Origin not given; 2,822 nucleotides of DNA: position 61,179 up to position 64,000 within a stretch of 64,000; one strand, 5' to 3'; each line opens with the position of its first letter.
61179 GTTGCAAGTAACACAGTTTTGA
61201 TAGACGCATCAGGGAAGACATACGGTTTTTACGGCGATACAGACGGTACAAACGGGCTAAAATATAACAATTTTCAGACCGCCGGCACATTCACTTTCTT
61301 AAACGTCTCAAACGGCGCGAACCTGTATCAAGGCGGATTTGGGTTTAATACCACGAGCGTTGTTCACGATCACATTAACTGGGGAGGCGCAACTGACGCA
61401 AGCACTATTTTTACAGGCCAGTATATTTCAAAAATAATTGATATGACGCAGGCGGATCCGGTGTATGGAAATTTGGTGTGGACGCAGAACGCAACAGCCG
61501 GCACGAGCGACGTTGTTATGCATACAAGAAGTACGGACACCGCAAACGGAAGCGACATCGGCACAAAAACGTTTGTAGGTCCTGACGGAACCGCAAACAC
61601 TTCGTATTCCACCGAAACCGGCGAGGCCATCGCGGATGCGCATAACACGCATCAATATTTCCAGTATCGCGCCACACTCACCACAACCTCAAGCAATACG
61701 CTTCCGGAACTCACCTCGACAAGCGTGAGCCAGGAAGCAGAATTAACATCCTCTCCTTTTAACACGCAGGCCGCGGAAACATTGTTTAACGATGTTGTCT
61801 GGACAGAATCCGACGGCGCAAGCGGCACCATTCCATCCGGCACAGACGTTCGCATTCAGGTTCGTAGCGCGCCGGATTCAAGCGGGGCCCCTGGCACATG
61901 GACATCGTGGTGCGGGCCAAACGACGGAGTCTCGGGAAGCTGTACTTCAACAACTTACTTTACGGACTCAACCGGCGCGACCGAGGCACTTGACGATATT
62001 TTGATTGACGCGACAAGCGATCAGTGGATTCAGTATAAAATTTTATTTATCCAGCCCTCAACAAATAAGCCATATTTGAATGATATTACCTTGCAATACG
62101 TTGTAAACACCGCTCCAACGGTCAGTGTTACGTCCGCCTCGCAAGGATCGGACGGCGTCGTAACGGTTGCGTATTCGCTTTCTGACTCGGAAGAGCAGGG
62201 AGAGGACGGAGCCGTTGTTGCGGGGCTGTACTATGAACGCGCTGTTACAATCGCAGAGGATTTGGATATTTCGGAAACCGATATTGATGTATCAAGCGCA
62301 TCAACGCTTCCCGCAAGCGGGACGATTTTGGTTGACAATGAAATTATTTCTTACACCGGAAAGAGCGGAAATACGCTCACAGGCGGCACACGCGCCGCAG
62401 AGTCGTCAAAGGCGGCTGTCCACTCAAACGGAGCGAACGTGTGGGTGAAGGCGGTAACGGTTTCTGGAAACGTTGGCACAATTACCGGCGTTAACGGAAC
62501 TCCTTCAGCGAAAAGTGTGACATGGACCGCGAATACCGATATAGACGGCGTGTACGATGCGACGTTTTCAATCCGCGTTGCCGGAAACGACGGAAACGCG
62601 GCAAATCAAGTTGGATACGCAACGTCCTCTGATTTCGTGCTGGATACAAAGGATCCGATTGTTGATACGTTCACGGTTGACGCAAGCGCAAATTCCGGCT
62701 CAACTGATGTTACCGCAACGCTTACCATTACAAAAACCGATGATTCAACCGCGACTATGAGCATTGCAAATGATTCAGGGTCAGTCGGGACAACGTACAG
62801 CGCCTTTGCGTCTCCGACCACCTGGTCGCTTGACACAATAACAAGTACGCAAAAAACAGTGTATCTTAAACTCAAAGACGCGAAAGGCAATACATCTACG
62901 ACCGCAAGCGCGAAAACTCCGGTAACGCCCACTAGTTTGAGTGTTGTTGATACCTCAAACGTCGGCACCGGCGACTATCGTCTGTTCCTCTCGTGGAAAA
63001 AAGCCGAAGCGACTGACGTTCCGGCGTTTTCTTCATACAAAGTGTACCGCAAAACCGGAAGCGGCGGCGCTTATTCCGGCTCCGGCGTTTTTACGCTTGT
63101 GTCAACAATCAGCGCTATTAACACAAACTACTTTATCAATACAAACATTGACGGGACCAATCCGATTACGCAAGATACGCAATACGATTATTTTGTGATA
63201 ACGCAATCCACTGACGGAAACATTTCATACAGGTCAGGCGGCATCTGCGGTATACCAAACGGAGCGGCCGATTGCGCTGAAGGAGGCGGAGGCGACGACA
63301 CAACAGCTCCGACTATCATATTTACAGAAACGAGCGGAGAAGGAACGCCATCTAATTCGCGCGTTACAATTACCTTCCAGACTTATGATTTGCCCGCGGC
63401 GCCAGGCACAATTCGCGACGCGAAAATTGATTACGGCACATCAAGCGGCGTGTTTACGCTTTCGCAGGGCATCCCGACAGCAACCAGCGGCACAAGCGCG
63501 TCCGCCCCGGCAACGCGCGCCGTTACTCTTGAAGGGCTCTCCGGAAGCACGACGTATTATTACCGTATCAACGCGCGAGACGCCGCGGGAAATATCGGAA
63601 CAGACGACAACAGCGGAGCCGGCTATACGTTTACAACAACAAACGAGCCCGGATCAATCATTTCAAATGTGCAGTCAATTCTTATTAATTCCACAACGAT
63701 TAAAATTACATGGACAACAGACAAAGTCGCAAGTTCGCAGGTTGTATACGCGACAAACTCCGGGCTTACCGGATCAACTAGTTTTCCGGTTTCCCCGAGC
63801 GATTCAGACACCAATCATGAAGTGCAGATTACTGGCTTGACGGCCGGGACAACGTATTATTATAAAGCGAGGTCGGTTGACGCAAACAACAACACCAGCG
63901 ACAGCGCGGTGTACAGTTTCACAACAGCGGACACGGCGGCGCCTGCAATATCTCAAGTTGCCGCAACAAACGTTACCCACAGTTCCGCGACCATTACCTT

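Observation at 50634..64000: Giant secreted beta-helix/FN3 protein of at least 3,589 aa, preceded by a lipoprotein and an orphan response regulator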

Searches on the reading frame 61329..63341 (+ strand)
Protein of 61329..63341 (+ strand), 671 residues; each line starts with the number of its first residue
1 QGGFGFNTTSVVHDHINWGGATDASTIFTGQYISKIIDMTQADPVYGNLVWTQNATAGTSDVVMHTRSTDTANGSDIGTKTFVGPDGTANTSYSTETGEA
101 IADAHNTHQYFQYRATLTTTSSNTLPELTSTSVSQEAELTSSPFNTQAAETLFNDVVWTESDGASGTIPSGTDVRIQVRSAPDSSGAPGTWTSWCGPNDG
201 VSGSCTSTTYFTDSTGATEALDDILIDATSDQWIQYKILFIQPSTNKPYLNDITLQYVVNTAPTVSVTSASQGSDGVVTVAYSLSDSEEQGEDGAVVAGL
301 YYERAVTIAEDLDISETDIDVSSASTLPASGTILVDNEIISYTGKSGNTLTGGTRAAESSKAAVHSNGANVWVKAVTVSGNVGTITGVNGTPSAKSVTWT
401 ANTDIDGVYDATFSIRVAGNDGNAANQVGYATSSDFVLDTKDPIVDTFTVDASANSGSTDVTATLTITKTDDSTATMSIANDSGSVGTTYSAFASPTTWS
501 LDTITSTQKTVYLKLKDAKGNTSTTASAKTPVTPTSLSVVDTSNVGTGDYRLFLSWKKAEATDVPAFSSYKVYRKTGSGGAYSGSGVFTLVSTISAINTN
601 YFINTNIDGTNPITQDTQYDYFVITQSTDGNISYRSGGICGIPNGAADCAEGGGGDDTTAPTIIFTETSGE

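Call 93: search_solved_structures(query=A5, max_evalue=5, show_alignments=2)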
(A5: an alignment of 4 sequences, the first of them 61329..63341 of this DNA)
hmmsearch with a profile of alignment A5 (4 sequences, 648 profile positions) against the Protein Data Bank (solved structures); distinct sequences matched with E-value up to 5: 5.
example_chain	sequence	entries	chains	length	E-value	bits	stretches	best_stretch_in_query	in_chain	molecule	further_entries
5o4z_A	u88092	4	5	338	0.029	16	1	35-100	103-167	DHH/DHHA1-type phosphodiesterase TM1595 | phosphodiesterase TM1595 | phosphodiesterase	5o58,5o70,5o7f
5o1u_A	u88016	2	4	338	0.045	15.3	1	36-94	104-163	Phosphodiesterase | TmPDE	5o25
1ne2_A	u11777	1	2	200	0.21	13.2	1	579-627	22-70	hypothetical protein ta1320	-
9n3s_A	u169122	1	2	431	0.9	11.1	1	540-576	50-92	Initiation-specific alpha-1,6-mannosyltransferase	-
1bpv_A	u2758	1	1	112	1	10.9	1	574-611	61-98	TITIN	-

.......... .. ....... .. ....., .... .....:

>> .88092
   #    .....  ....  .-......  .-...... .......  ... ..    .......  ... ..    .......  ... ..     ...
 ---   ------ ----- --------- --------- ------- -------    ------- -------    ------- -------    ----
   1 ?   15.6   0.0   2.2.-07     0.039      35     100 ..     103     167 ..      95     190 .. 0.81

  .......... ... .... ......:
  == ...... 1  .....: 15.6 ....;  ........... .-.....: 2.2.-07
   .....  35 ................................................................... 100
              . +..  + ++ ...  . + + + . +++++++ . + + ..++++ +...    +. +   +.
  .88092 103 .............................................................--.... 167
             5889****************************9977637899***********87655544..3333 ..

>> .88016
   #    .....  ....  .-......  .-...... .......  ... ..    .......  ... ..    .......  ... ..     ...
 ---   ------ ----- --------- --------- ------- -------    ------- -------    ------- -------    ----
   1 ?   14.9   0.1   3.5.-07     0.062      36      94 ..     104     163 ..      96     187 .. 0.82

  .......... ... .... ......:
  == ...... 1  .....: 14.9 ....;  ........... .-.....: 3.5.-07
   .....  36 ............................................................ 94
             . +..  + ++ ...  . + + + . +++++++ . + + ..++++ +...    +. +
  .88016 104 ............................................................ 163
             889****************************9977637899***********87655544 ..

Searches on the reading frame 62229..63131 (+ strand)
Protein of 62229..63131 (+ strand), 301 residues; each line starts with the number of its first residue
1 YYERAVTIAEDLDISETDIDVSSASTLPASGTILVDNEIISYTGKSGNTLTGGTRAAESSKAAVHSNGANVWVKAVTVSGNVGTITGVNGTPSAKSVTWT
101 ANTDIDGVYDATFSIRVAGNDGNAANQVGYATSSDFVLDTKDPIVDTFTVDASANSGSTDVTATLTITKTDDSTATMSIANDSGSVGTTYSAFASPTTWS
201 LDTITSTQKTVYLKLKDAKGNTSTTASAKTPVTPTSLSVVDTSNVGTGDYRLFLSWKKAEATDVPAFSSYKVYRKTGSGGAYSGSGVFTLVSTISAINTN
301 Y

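Call 29: search_protein_families(library=pfam, proteins=[window:62229-63131:+], max_evalue=0.5)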
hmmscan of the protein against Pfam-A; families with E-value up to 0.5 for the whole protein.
window:62229-63131:+ (301 aa): 0 families

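Call 30: search_protein_families(library=ncbifam, proteins=[window:62229-63131:+], max_evalue=0.1)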
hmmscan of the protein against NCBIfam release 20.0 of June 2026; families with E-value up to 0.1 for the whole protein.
window:62229-63131:+ (301 aa): 0 families

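Call 94: search_protein_families(library=phrogs, proteins=[window:62229-63131:+], max_evalue=0.01)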
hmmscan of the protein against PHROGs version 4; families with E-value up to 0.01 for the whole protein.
window:62229-63131:+ (301 aa): 2 families
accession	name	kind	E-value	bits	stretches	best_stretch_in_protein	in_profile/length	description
phrog_708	-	tail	6.9e-06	24.9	1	8-56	942-990/1383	baseplate wedge subunit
phrog_4406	-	head and packaging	0.00076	17.2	1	7-225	2924-3130/3231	virion structural protein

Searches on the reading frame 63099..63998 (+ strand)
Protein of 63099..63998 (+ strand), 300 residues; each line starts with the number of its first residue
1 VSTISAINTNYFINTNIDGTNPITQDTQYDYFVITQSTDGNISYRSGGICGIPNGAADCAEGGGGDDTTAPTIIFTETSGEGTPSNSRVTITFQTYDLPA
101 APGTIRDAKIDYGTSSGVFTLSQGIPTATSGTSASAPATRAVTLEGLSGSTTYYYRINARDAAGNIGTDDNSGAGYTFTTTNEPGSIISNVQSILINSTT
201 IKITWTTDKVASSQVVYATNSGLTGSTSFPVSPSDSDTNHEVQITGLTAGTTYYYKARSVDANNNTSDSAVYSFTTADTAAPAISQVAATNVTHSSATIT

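Call 29: search_protein_families(library=pfam, proteins=[window:63099-63998:+], max_evalue=0.5)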
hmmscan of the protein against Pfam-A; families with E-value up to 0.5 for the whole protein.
window:63099-63998:+ (300 aa): 7 families
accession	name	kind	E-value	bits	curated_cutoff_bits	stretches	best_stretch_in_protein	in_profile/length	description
PF16656.11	Pur_ac_phosph_N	-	1.5e-15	57.9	30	2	197-276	10-93/93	Purple acid Phosphatase, N-terminal domain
PF16655.11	PhoD_N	-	2.8e-07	31.4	30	2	232-266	51-82/90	PhoD-like phosphatase, N-terminal domain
PF00041.27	fn3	-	9.2e-06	26.2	25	2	188-269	3-78/84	Fibronectin type III domain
PF25788.1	Ig_Rha78A_N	-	0.00021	21.9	27.4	1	193-277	12-102/105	Rha78A-like, N-terminal immunoglobulin domain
PF25059.1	FN3_DSCAM-DSCAML_C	-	0.0013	19.5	39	1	136-188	41-87/89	DSCAM/DSCAML C-terminal Fn3-like domain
PF17425.8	Arylsulfotran_N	-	0.091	13.3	24.2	1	196-276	9-87/88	Arylsulfotransferase Ig-like domain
PF10179.15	NDNF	-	0.12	12.9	27.3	0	239-276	88-123/127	Neuron-derived neurotrophic factor, first Fn(III) domain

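Call 30: search_protein_families(library=ncbifam, proteins=[window:63099-63998:+], max_evalue=0.1)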
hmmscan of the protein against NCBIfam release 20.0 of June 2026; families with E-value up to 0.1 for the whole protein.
window:63099-63998:+ (300 aa): 3 families
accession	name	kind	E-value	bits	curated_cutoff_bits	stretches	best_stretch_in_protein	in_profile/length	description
NF045522.1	MXAN_2561_fam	equivalog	1.7e-06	27.7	150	2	211-271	196-253/304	MXAN_2561 family MXYO-CTERM-anchored protein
NF041611.1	exoglucan_CbhB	equivalog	0.00038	18.6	1950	1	65-294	700-904/997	exoglucanase CbhB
NF049889.1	AlphArabdaseBT0360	equivalog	0.073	11.6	600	0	189-280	40-133/639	arabinan endo-1,5-alpha-L-arabinosidase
